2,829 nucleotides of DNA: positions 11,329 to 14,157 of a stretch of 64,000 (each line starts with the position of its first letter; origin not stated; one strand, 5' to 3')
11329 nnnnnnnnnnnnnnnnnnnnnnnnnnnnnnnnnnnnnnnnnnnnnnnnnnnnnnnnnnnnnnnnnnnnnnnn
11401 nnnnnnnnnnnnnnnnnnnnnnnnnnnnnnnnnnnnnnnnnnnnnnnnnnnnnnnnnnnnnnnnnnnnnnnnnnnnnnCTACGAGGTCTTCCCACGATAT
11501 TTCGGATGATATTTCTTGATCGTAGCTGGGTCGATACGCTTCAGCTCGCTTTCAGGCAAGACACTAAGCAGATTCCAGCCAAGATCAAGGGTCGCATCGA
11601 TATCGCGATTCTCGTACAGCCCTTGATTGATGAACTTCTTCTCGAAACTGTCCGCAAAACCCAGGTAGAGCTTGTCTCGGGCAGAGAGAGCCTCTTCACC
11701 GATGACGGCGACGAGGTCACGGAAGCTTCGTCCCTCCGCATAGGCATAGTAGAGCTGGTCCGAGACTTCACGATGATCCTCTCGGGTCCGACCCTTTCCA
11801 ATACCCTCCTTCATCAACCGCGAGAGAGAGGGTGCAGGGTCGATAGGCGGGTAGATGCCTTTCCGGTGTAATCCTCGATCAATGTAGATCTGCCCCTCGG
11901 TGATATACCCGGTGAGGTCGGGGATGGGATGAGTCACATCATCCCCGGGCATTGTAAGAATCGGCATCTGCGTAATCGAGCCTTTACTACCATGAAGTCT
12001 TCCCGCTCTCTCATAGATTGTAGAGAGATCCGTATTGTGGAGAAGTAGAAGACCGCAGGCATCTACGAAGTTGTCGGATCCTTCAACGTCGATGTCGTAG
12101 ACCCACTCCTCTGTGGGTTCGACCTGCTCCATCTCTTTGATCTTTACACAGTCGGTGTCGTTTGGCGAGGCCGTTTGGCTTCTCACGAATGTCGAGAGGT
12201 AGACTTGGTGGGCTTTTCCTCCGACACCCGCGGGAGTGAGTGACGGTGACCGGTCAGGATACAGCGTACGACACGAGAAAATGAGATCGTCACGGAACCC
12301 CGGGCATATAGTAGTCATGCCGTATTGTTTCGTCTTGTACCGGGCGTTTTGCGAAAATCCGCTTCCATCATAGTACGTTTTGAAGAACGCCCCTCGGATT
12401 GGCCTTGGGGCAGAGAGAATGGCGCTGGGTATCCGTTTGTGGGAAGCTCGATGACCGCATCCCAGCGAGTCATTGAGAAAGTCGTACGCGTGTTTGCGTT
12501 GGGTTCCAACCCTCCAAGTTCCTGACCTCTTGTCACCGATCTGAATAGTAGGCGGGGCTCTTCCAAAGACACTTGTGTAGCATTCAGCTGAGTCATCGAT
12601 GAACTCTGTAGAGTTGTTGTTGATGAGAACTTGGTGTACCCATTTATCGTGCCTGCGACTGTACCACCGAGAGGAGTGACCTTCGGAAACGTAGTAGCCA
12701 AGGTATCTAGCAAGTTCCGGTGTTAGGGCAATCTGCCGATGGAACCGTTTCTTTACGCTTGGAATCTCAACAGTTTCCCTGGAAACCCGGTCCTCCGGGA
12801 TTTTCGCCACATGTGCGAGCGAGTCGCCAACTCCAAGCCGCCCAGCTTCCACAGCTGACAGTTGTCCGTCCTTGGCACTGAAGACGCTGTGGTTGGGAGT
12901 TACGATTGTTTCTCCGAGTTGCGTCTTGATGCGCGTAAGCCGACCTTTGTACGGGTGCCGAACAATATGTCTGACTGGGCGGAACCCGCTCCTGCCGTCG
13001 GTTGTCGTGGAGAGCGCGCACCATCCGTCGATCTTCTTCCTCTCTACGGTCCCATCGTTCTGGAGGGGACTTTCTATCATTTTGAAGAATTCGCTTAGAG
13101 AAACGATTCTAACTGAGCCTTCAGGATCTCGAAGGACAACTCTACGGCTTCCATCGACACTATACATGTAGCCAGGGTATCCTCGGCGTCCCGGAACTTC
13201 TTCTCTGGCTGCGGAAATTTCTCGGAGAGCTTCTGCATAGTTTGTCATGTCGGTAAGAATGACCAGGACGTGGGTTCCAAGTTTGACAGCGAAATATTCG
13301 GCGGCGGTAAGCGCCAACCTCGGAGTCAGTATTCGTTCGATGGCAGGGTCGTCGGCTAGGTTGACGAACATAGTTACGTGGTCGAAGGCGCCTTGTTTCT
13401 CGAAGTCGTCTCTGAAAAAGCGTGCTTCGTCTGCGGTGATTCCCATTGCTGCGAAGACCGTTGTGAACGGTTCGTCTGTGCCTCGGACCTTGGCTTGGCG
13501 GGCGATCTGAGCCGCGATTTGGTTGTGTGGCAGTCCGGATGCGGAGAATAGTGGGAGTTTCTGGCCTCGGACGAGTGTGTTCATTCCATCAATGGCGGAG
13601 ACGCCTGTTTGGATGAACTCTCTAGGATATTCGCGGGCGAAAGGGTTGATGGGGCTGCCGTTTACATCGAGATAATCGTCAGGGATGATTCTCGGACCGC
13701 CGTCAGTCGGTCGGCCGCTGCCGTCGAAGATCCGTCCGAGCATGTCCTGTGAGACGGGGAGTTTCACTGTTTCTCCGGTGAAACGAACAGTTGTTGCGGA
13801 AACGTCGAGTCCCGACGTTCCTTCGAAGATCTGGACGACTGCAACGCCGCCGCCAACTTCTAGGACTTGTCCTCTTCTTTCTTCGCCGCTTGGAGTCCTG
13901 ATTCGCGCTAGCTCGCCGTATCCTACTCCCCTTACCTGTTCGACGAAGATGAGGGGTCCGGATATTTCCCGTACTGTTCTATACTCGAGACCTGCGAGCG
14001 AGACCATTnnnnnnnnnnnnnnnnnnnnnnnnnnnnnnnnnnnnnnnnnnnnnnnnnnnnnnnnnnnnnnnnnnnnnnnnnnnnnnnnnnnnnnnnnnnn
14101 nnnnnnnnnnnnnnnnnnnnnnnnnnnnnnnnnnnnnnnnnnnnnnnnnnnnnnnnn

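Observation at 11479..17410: Both atpA and atpB carry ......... inteins; the atpB intein uses Ser1/Thr+1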

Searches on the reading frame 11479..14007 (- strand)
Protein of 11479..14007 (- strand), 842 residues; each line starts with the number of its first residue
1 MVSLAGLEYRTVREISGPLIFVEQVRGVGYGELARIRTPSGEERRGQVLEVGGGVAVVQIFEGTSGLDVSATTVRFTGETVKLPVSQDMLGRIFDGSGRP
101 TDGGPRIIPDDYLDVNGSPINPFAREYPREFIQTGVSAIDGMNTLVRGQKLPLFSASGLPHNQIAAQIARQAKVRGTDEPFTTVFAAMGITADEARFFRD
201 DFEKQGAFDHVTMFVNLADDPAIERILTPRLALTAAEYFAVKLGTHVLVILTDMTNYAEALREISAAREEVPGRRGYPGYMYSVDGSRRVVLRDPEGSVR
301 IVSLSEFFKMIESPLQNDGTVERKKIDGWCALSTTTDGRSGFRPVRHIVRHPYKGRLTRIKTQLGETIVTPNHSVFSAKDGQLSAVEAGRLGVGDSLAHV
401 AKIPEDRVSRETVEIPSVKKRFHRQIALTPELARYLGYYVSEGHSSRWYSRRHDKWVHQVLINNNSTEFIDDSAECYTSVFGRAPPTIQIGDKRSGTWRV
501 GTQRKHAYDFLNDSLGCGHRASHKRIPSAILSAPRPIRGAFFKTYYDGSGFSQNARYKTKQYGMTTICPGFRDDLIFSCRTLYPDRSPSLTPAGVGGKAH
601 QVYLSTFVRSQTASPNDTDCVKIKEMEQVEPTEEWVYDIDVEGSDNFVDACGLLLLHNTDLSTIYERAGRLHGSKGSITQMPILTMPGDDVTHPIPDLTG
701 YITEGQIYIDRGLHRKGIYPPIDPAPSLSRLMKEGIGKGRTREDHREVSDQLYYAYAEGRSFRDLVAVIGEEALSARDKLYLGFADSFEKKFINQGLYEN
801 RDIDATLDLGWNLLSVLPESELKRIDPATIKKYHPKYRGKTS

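Call 3: search_protein_families(library=pfam, proteins=[window:11479-14007:-], max_evalue=0.01)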
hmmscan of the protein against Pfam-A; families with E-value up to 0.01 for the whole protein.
window:11479-14007:- (842 aa): 4 families
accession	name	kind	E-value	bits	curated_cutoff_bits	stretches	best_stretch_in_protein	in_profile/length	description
PF00006.31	ATP-synt_ab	-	2.9e-72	243.2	29.5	2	135-283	1-143/213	ATP synthase alpha/beta family, nucleotide-binding domain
PF22919.1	ATP-synt_VA_C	-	2.1e-34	118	24.7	1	735-833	2-100/101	C-terminal domain of V and A type ATP synthase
PF02874.29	ATP-synt_ab_N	-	4.8e-14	53.1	20.9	1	13-78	2-69/69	ATP synthase alpha/beta family, beta-barrel domain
PF14890.11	Intein_splicing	-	3.4e-13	50.1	35.8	1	332-658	37-155/155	Intein splicing domain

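Call 51: search_protein_families(library=ncbifam, proteins=[window:11479-14007:-], max_evalue=0.001)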
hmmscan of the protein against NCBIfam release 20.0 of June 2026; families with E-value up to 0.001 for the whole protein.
window:11479-14007:- (842 aa): 37 families (the best 25 are shown)
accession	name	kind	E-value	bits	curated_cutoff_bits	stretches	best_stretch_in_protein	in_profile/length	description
TIGR01041.1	ATP_syn_B_arch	equivalog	1e-236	785.7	844.65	2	8-283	1-276/458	ATP synthase subunit B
NF003235.0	PRK04196.1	subfamily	6.5e-229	760.3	349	2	8-283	5-280/462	V-type ATP synthase subunit B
TIGR01040.1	V-ATPase_V1_B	equivalog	2e-208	692.7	804.65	2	8-283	1-285/467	V-type ATPase subunit B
NF002555.0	PRK02118.1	equivalog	1.3e-110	370.1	431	2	9-302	5-290/436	V-type ATP synthase subunit B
TIGR03496.1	FliI_clade1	equivalog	3.8e-52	177.5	619.1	2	27-280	17-262/414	flagellar protein export ATPase FliI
TIGR01026.1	fliI_yscN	subfamily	8.8e-48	163.1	379.5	2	12-280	27-288/440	FliI/YscN family ATPase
TIGR02546.1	III_secr_ATP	equivalog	7.9e-47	159.9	604.75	2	12-283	9-274/423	type III secretion system ATPase SctN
TIGR03498.1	FliI_clade3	equivalog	1.4e-46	159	587.45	2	12-281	3-266/418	flagellar protein export ATPase FliI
TIGR03497.1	FliI_clade2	equivalog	4.3e-46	157.7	629.8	2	12-283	3-265/413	flagellar protein export ATPase FliI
NF005391.0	PRK06936.1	equivalog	9.6e-44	149.9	657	2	13-283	28-290/439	type III secretion system ATPase SctN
NF005295.0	PRK06820.1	equivalog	5.4e-40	137.7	690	2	6-282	26-290/440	EscN/YscN/HrcN family type III secretion system ATPase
NF009884.0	PRK13343.1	equivalog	6.9e-39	133.8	554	2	11-284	32-295/507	F0F1 ATP synthase subunit alpha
NF006290.1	PRK08472.1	equivalog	4.3e-37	128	644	2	9-280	19-281/433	flagellar protein export ATPase FliI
NF006575.0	PRK09099.1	subfamily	6.5e-36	124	706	2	11-282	29-292/443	type III secretion system ATPase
NF006012.0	PRK08149.1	equivalog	2.2e-34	119.1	594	2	12-336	13-334/431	type III secretion system ATPase SctN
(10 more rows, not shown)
